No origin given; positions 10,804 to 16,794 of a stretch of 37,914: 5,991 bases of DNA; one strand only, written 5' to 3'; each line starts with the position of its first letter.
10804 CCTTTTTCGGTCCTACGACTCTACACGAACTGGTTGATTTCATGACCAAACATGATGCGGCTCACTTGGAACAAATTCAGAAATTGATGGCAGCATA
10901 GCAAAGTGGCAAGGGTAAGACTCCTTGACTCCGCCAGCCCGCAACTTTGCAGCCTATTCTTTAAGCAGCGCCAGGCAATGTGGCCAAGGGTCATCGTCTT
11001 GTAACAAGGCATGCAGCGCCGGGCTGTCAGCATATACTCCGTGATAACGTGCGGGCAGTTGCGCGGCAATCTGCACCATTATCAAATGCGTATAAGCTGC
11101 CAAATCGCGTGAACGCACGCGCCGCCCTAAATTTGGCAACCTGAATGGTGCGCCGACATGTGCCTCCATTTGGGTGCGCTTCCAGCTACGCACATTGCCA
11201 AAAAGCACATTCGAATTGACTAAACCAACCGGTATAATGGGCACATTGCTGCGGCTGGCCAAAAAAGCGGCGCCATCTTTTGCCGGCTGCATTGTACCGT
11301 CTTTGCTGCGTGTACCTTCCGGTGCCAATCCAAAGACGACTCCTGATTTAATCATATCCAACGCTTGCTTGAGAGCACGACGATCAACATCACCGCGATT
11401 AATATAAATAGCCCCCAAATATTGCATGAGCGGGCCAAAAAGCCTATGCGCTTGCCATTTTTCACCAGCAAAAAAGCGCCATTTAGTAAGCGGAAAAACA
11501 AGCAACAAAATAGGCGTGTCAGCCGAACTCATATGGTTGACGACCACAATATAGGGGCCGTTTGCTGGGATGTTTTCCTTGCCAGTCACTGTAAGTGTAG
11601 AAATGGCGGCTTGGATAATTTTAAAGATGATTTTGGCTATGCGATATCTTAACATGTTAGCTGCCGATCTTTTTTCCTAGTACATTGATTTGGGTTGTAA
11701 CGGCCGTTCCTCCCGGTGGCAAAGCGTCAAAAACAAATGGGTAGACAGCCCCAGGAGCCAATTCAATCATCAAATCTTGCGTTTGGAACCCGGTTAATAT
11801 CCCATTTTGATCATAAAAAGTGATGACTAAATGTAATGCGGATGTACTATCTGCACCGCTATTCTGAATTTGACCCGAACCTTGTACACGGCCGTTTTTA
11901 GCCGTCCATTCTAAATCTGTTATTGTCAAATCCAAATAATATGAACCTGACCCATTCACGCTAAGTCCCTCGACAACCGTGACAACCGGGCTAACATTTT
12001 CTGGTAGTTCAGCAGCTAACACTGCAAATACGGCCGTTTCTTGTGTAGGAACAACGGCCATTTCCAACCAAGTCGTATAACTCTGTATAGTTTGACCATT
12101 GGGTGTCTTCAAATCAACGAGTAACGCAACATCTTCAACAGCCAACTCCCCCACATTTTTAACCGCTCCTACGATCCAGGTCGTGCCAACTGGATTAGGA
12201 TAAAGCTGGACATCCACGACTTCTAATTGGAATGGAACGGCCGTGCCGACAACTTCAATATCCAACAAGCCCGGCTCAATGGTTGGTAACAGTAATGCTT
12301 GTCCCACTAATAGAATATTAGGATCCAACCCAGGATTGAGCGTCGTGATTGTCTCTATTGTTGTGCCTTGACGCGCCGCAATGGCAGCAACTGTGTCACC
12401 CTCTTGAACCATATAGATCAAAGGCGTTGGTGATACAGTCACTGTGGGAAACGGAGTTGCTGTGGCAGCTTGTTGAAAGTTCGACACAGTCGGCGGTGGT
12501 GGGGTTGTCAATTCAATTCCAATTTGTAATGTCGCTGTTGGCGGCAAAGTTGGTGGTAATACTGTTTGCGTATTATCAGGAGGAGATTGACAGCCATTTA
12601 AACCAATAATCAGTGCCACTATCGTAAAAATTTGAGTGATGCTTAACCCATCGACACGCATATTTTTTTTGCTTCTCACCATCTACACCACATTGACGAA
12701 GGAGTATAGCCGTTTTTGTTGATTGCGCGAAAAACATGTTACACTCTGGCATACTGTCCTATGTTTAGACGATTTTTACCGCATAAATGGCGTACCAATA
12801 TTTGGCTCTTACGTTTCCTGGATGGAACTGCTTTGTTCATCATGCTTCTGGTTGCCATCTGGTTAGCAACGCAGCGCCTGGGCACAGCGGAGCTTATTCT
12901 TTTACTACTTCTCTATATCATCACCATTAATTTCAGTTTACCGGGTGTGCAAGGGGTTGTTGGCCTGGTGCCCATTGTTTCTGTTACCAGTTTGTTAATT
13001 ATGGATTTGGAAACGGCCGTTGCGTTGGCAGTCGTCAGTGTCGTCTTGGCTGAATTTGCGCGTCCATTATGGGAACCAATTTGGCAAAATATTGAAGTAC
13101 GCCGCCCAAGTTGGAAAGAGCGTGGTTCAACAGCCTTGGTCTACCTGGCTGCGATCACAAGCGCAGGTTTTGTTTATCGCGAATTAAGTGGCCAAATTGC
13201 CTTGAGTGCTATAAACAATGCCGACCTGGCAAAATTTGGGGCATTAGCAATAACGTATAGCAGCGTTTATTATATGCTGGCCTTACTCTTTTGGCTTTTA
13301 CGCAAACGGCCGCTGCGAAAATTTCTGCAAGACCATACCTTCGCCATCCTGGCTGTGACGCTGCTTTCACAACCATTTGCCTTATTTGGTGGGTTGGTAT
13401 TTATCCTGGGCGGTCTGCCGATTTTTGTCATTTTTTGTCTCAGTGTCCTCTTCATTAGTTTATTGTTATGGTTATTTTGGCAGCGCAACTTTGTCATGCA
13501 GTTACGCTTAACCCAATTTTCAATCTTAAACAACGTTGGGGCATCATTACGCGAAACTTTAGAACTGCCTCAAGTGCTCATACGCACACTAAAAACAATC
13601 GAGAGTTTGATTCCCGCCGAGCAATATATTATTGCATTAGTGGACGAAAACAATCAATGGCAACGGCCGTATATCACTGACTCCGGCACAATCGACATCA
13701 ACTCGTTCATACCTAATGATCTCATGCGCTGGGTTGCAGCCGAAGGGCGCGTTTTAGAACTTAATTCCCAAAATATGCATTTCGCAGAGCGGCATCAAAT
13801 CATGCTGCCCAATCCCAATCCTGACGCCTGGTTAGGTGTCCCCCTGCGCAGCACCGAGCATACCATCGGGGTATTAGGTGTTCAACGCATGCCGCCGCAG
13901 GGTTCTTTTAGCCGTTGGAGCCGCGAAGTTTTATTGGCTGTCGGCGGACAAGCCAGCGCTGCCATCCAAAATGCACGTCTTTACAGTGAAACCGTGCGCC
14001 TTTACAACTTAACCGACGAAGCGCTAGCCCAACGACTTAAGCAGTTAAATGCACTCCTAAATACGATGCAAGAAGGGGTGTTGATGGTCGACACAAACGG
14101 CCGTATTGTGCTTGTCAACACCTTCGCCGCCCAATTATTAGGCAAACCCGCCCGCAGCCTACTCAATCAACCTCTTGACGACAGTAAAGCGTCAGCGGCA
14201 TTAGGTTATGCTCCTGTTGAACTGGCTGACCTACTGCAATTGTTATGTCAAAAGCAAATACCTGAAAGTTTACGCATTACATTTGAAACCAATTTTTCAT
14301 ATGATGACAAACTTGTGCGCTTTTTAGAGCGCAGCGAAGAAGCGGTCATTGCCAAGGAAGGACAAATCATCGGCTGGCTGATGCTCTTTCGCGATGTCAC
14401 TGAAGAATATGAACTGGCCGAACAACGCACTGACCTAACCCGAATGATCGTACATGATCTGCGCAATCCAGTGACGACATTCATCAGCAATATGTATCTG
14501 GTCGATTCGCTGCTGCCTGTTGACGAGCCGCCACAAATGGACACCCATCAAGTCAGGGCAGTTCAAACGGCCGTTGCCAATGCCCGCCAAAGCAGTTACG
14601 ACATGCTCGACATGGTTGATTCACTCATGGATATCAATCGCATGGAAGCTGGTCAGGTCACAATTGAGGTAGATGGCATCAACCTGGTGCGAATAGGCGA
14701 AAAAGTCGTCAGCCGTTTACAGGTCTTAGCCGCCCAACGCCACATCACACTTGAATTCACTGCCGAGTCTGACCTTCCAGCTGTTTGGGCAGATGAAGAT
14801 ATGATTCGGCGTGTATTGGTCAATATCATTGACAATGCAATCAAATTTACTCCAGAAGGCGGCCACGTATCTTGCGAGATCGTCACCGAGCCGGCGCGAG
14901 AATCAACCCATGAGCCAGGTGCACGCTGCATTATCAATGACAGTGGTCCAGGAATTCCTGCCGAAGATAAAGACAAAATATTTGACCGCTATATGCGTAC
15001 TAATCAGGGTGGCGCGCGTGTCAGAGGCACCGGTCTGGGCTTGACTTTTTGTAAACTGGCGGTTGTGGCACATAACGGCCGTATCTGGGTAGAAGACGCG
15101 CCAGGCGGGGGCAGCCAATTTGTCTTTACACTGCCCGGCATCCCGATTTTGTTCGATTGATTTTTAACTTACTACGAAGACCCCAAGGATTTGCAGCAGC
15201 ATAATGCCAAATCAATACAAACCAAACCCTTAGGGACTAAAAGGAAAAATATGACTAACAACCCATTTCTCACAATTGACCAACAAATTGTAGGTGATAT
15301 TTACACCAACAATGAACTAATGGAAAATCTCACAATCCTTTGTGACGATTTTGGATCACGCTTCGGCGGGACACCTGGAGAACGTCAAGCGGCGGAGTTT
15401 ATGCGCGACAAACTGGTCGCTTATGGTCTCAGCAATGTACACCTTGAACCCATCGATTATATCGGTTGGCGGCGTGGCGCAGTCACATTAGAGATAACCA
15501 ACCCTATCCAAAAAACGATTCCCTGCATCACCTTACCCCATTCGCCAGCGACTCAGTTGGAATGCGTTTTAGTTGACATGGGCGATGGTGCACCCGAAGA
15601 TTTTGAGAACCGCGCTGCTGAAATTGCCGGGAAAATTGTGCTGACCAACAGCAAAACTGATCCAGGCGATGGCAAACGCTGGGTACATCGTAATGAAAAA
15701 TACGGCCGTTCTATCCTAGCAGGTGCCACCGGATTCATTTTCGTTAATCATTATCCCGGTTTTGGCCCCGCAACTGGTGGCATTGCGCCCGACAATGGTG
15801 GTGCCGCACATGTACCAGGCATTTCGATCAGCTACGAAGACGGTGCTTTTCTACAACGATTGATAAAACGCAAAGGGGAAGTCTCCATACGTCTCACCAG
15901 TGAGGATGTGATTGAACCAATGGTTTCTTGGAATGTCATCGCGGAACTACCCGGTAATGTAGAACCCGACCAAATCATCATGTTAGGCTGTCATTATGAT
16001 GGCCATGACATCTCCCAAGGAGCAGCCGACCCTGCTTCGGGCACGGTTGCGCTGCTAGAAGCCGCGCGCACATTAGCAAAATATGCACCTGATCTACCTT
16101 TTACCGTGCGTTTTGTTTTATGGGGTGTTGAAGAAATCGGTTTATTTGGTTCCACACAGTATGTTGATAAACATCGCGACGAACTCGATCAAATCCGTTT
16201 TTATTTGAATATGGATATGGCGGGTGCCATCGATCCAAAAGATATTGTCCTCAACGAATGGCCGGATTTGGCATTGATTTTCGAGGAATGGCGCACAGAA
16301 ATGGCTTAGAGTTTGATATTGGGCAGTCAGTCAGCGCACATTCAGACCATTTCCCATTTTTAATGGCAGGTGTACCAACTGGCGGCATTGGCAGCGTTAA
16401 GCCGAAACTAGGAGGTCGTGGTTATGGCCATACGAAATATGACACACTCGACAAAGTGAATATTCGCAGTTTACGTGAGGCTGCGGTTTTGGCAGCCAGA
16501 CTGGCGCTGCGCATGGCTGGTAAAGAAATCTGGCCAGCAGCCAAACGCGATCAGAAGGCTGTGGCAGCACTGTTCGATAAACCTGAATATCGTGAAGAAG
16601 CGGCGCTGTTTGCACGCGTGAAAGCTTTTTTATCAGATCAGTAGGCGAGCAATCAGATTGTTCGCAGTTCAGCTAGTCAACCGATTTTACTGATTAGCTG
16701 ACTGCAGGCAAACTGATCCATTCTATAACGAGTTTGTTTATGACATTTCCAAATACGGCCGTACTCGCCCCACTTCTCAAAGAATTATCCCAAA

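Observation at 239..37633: HIP-like element: the palindromic octamer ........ is iterated at least 47 times, far above chance, inside genes in every reading phase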

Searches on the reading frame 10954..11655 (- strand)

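Call 19: search_protein_families(library=pfam, proteins=[window:10954-11655:-])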
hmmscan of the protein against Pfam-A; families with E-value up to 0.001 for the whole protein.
window:10954-11655:- (233 aa): 1 family
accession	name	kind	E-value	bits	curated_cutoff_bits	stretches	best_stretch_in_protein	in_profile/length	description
PF01553.26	Acyltransferase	-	7e-27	94.3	23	1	21-145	2-131/132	Acyltransferase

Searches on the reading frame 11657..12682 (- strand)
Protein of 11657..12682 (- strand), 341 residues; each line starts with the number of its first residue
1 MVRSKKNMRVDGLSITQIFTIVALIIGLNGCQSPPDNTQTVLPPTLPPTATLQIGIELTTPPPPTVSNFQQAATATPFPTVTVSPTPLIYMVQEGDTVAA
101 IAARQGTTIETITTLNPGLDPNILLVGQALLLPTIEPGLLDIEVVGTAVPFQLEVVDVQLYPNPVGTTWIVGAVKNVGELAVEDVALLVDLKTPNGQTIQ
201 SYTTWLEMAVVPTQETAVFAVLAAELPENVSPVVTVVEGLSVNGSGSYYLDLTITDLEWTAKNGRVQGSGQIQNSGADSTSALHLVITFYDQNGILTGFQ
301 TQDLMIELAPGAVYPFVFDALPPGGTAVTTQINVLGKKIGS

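Call 19: search_protein_families(library=pfam, proteins=[window:11657-12682:-])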
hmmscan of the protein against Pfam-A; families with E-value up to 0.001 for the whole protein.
window:11657-12682:- (341 aa): 1 family
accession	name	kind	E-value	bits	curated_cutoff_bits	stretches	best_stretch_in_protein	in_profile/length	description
PF01476.26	LysM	-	7.2e-11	42.3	20.9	1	90-133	1-43/43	LysM domain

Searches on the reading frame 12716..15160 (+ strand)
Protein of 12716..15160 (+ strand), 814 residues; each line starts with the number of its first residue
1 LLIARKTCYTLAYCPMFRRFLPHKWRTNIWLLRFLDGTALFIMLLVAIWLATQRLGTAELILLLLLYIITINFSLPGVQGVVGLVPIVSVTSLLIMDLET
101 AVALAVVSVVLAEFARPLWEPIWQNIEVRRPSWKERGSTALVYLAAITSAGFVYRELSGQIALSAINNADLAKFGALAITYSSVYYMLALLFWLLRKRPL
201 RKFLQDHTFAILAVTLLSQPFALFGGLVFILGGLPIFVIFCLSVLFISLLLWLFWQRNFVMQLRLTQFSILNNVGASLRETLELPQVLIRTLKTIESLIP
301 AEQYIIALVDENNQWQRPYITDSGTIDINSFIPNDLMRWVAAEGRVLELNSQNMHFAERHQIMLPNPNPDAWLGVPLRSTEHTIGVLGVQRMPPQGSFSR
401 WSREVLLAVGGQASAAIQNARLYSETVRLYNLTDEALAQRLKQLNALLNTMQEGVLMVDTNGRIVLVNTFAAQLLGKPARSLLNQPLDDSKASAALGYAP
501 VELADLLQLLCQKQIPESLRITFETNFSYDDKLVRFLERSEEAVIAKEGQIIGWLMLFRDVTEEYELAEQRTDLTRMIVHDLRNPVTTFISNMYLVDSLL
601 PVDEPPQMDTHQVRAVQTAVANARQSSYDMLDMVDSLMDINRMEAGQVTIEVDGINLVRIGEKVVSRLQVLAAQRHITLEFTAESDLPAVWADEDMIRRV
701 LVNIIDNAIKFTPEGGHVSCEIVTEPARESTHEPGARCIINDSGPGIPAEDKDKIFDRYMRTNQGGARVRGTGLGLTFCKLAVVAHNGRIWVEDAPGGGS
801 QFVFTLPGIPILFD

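Call 19: search_protein_families(library=pfam, proteins=[window:12716-15160:+])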
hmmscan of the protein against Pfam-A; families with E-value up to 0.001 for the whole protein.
window:12716-15160:+ (814 aa): 11 families
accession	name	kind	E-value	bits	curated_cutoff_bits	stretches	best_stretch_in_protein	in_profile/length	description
PF02518.31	HATPase_c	-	5.8e-26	91.6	26.4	1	693-807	2-108/111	Histidine kinase-, DNA gyrase B-, and HSP90-like ATPase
PF01590.32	GAF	-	2.3e-11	44.8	22.4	1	271-417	6-133/133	GAF domain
PF00989.32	PAS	-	1.6e-10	41.4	22.6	1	443-561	2-113/113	PAS fold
PF13185.12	GAF_2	-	6.5e-08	33.3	28.6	1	283-418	3-136/136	GAF domain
PF08448.16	PAS_4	-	7.9e-08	32.9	23.1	1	448-565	1-109/110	PAS fold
PF13188.13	PAS_8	-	4.8e-07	29.9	21.8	1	443-484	2-40/65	PAS domain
PF13492.12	GAF_3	-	2.2e-06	28.5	27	1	285-419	3-129/129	GAF domain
PF24820.1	Diguanyl_cycl_sensor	-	9.2e-05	22.8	28.1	1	447-484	1-38/109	Diguanylate cyclase-like sensor domain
PF13426.13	PAS_9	-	0.00011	22.8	27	1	453-563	2-103/103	PAS domain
PF00512.31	HisKA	-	0.00016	22.1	26.9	1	570-646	1-66/66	His Kinase A (phospho-acceptor) domain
PF12860.13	PAS_7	-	0.00028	21.4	27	0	448-481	1-34/115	PAS fold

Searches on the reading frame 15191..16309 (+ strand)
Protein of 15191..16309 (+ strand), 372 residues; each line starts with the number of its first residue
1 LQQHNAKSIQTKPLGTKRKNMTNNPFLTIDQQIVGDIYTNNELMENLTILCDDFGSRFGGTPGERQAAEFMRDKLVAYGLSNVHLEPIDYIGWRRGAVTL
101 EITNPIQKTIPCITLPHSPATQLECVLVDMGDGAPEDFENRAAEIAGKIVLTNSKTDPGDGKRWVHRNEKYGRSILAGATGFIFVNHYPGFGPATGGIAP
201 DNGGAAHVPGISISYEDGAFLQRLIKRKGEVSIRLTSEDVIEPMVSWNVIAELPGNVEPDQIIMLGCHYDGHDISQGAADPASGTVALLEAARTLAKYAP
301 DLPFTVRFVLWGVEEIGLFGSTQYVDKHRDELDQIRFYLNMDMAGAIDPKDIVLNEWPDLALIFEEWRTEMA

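Call 19: search_protein_families(library=pfam, proteins=[window:15191-16309:+])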
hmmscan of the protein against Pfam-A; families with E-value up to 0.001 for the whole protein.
window:15191-16309:+ (372 aa): 3 families
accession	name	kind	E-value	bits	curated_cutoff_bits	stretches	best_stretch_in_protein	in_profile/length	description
PF04389.22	Peptidase_M28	-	4.4e-29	102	21.3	1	248-359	1-109/193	Peptidase family M28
PF02225.27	PA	-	1.3e-07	32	23.9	1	125-219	13-93/95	PA domain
PF01546.33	Peptidase_M20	-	0.00011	22.6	24.6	1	277-338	32-92/206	Peptidase family M20/M25/M40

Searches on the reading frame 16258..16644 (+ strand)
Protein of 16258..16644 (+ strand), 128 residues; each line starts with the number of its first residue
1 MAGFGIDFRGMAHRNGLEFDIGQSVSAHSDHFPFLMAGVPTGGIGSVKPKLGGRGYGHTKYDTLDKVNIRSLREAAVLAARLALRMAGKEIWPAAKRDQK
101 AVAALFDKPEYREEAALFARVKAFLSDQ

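Call 19: search_protein_families(library=pfam, proteins=[window:16258-16644:+])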
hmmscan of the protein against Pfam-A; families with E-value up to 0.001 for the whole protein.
window:16258-16644:+ (128 aa): 1 family
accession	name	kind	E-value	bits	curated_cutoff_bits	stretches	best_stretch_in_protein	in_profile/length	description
PF04389.22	Peptidase_M28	-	3.1e-06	27.5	21.3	1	23-81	137-191/193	Peptidase family M28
